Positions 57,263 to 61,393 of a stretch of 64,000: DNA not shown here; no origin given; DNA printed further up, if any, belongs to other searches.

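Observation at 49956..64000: Translationally coupled hybrid PKS / thiazole-type NRPS cluster with reductive release, transaminase, GNAT-like enzyme, HemN-like radical SAM, KAS III and ACP (runs off the window edge)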

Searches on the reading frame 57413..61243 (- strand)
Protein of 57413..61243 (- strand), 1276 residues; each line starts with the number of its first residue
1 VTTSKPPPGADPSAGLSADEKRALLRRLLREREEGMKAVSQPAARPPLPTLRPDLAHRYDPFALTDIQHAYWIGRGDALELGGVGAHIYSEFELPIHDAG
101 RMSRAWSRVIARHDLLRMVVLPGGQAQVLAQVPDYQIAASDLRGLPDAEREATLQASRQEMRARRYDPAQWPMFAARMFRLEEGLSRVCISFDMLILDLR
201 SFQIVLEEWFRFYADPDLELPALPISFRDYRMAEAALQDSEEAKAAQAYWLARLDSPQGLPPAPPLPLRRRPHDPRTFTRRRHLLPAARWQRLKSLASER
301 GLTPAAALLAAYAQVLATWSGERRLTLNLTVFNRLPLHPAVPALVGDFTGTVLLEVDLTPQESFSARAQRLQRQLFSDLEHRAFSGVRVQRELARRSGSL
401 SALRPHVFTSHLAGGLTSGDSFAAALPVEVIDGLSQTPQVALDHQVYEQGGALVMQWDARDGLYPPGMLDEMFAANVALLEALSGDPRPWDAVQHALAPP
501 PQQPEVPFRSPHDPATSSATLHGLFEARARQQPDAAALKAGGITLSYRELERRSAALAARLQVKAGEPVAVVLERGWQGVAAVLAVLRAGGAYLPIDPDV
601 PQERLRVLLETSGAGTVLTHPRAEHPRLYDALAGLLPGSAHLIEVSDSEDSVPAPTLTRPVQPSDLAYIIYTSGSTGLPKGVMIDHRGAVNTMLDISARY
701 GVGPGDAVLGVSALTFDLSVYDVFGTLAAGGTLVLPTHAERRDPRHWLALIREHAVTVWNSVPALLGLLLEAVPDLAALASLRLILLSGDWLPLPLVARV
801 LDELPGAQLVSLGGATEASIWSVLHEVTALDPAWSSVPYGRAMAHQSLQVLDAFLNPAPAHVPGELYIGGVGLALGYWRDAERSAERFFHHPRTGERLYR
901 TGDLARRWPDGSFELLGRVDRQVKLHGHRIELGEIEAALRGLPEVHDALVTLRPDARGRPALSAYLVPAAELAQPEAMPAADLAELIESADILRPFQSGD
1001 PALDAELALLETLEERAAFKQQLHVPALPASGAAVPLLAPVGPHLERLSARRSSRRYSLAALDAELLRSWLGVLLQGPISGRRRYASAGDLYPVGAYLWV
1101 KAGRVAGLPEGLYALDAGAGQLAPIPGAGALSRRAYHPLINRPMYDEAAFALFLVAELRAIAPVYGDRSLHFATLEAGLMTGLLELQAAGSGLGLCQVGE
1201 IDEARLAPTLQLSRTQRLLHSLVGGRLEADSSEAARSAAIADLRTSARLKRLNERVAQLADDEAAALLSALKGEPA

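Call 6: search_protein_families(library=pfam, proteins=[window:57413-61243:-], max_evalue=0.001)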
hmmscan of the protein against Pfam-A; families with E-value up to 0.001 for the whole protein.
window:57413-61243:- (1276 aa): 3 families
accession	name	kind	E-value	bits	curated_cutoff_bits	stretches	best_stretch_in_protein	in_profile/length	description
PF00501.34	AMP-binding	-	1.2e-85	288.1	29.9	1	525-878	1-384/384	AMP-binding enzyme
PF00668.25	Condensation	-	8.4e-34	117.5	30.6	1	98-487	40-437/456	Condensation domain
PF00881.29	Nitroreductase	-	1.3e-13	51.9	23.5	1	1049-1219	2-160/167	Nitroreductase family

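Call 7: find_encoding_contigs(protein=window:57413-61243:-, flank=10000, max_places=6)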
Protein window:57413-61243:- (1276 aa): no gene with exactly this product is on record in the collection.

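Call 9: find_related_loci(query=window:57413-61243:-, collection=genome_contigs, flank=10000)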
Query window:57413-61243:- (1276 aa) in genome_contigs; peptide patterns used: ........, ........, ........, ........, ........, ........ (x = any residue, [..] = any of these).
600 stretches matched a pattern (row limit reached: there are more); 556 encode a relative of the query (tblastn E <= 1e-3); the best 80 are kept; 79 distinct loci.
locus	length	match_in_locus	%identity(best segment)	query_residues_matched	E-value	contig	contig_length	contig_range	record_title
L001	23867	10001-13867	60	1-1263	0e+0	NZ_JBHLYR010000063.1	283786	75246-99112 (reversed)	Deinococcus oregonensis strain JCM 13503 platanus_K_21_77_63, whole genome shotgun sequence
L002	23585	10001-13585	44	46-1228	0e+0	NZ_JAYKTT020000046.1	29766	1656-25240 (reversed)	Chlorogloeopsis sp. ULAP02 312, whole genome shotgun sequence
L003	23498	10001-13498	43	46-1233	0e+0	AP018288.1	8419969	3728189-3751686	Nostoc sp. NIES-4103 DNA, nearly complete genome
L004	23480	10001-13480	43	46-1233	0e+0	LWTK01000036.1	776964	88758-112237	Nostoc sp. ATCC 43529 scaffold2.1, whole genome shotgun sequence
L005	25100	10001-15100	47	48-1225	0e+0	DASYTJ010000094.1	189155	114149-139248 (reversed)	MAG TPA_asm: Thermoanaerobaculia bacterium isolate SMAG_U4564 k141_2080825, whole genome shotgun sequence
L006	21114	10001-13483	44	48-1230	0e+0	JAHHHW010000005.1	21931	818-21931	MAG: Pelatocladus maniniholoensis HA4357-MV3 scaffold_104_c1, whole genome shotgun sequence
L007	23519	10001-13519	42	40-1232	0e+0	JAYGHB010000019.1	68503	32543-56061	Halotia wernerae UHCC 0503 NODE_104_length_68503_cov_44.846497, whole genome shotgun sequence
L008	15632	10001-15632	42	21-1232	0e+0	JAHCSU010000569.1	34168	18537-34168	Nostoc sp. CCCryo 231-06 CCCRYO23106-570, whole genome shotgun sequence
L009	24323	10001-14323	47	23-1236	0e+0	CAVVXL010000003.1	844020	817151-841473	MAG: uncultured Acidobacteriota bacterium isolate MFD04580.bin.1.42 genome assembly, contig: contig_15776, whole genome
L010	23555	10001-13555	45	48-1259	0e+0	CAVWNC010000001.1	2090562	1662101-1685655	MAG: uncultured Acidobacteriota bacterium isolate MFD09368.bin.2.205 genome assembly, contig: contig_11422, whole genome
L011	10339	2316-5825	46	40-1232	0e+0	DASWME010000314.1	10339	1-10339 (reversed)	MAG TPA_asm: Thermoanaerobaculia bacterium isolate SMAG_U3379 k141_364116, whole genome shotgun sequence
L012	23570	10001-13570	41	23-1228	0e+0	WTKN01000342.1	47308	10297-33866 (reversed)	MAG: Moorena sp. SS36440bin_2 NODE_47_length_47308_cov_32.163651, whole genome shotgun sequence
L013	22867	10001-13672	41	36-1275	0e+0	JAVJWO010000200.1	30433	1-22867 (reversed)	MAG: Coleofasciculus chthonoplastes F2-STO-03 k141_69461, whole genome shotgun sequence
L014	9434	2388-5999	41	25-1242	0e+0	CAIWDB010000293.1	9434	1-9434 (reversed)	MAG: uncultured Methylococcaceae bacterium isolate LJ_bin-0959 genome assembly, contig: bin-0959:293/661, whole genome s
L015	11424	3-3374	47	109-1257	0e+0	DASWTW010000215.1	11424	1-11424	MAG TPA_asm: Herpetosiphonaceae bacterium isolate SMAG_U3586 k141_85236, whole genome shotgun sequence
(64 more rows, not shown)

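Call 11: search_protein_families(library=ncbifam, proteins=[window:57413-61243:-], max_evalue=0.00001)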
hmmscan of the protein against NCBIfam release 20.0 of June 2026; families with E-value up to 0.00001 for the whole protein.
window:57413-61243:- (1276 aa): 93 families (the best 25 are shown)
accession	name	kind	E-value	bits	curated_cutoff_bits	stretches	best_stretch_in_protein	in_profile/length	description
TIGR01733.1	AA-adenyl-dom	subfamily_domain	7e-124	413.7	317.4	1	546-950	1-409/409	amino acid adenylation domain-containing protein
NF004282.0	PRK05691.1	subfamily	2.3e-117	392.3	4090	1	101-981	714-1589/4334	non-ribosomal peptide synthase/polyketide synthase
NF041803.1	NRPS_SolG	exception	4.7e-94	315.9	2200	1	106-974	155-1022/1163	solanimycin non-ribosomal peptide synthetase SolG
NF038078.1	NRPS_MxcG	equivalog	1.8e-77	260.8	2300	1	101-976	43-918/1442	myxochelin non-ribosomal peptide synthetase MxcG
NF007605.2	PRK10252.1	equivalog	1.3e-70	238.2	2400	1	346-949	287-885/1292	enterobactin non-ribosomal peptide synthetase EntF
NF047350.1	aureusi_NRPS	equivalog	3.1e-66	223.4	2500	1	516-971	1431-1867/2373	aureusimine non-ribosomal peptide synthetase AusA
NF003417.0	PRK04813.1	subfamily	7.8e-62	209.4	476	1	526-971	10-451/505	D-alanine--poly(phosphoribitol) ligase subunit DltA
TIGR01734.1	D-ala-DACP-lig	equivalog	2.5e-61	207.8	559.85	1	526-976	7-455/504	D-alanine--poly(phosphoribitol) ligase subunit DltA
TIGR03098.1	ligase_PEP_1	hypoth_equivalog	1.8e-51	175.2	592.35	1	521-956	2-455/517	acyl-CoA ligase (AMP-forming), exosortase A system-associated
NF004837.0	PRK06187.1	subfamily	7.8e-41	139.9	476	1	518-968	7-471/531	long-chain-fatty-acid--CoA ligase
NF004511.1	PRK05852.1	equivalog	1.7e-39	135.8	650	1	522-973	2-458/505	FadD7 family fatty acid--CoA ligase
NF006181.0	PRK08314.1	subfamily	3e-38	131.4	705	2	659-972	199-505/563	long-chain-fatty-acid--CoA ligase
NF005858.0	PRK07787.1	subfamily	3.9e-36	124.5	575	1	523-974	5-429/471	acyl-CoA synthetase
TIGR03443.1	alpha_am_amid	equivalog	8.7e-34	116.1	1030.1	2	882-976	665-757/1390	L-aminoadipate-semialdehyde dehydrogenase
NF005863.0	PRK07798.1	subfamily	1.1e-32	113.3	543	1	519-957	4-469/540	acyl-CoA synthetase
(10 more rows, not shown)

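Call 20: search_protein_families(library=pfam, proteins=[L001:2262-10004:+, L001:1213-1959:+, L001:56-1132:+, L001:21364-22197:+, L001:21944-23839:-], max_evalue=0.0001)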
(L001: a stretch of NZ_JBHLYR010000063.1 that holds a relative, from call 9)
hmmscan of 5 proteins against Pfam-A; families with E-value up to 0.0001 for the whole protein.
L001:2262-10004:+ (2580 aa): 15 families
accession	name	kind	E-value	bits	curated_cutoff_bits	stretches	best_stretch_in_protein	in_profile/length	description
PF00109.32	ketoacyl-synt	-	1.4e-94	316.9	20.8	1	28-279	2-252/252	Beta-ketoacyl synthase, N-terminal domain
PF00698.26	Acyl_transf_1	-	4.8e-70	237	32.7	1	570-887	2-311/319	Acyl transferase domain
PF08659.16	KR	-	1.8e-62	210.9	22.6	1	2170-2349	1-180/180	KR domain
PF02801.28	Ketoacyl-synt_C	-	2.9e-37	127.7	20.8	1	287-406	1-119/119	Beta-ketoacyl synthase, C-terminal domain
PF14765.12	PS-DH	-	2e-27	96.2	23.7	1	1069-1232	4-164/166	Polyketide synthase dehydratase N-terminal domain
PF21089.3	PKS_DH_N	-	2.3e-22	79.3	27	1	937-1031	1-102/103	Polyketide synthase dehydratase domain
PF00107.32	ADH_zinc_N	-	1.4e-20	74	31.8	1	1976-2083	1-108/129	Zinc-binding dehydrogenase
PF13602.12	ADH_zinc_N_2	-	3.4e-19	70.6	27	1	2008-2147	1-134/134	Zinc-binding dehydrogenase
PF16197.11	KAsynt_C_assoc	-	1.2e-16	61.5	33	1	408-527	1-107/111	Ketoacyl-synthetase C-terminal extension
PF00106.31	adh_short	-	5.4e-14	52.6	26.6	1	2172-2338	3-169/195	short chain dehydrogenase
PF00550.31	PP-binding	-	1.3e-10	41.8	20.8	1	2464-2529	2-67/67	Phosphopantetheine attachment site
PF22621.2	CurL-like_PKS_C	-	1.4e-09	38.2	27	1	481-542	3-64/64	CurL-like, PKS C-terminal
PF22336.2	RhiE-like_linker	-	2.2e-09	37.6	27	1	483-549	2-67/67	RhiE-like, KS-MAT linker domain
PF08240.17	ADH_N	-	3.8e-09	37.2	23.5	1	1849-1913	2-65/104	Alcohol dehydrogenase GroES-like domain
PF13561.12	adh_short_C2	-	3.3e-06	27.3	27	1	2180-2328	7-153/236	Enoyl-(Acyl carrier protein) reductase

L001:1213-1959:+ (248 aa): 2 families
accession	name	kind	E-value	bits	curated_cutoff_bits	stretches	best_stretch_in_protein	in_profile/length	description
PF01648.25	ACPS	-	2.2e-16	60.3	25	1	118-224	1-108/111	4'-phosphopantetheinyl transferase superfamily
PF22624.1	AASDHPPT_N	-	5.8e-06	26.9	27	1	32-112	15-96/100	4'-phosphopantetheinyl transferase, N-terminal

L001:56-1132:+ (358 aa): 1 family
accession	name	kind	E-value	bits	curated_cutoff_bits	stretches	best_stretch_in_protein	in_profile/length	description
PF17164.10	DUF5122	-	6.4e-30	103.5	27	2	98-131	1-36/36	Domain of unknown function (DUF5122) beta-propeller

L001:21364-22197:+ (277 aa): 0 families

L001:21944-23839:- (631 aa): 7 families
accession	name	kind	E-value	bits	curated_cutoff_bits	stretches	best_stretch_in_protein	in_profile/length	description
PF00563.25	EAL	-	6.9e-73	245.3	31.3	1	374-606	2-236/236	EAL domain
PF00990.26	GGDEF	-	5.8e-43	146.9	23.8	1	189-352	1-159/161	Diguanylate cyclase, GGDEF domain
PF08447.18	PAS_3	-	8.3e-11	42.4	25.6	1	88-161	2-81/89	PAS fold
PF13426.13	PAS_9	-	3e-07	31.1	27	1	78-177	4-103/103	PAS domain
PF13185.12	GAF_2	-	1.8e-05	25.4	28.6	0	3-47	87-131/136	GAF domain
PF01590.32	GAF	-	4.7e-05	24.4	22.4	0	3-48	86-130/133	GAF domain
PF00989.32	PAS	-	4.8e-05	23.8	22.6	0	67-154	3-96/113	PAS fold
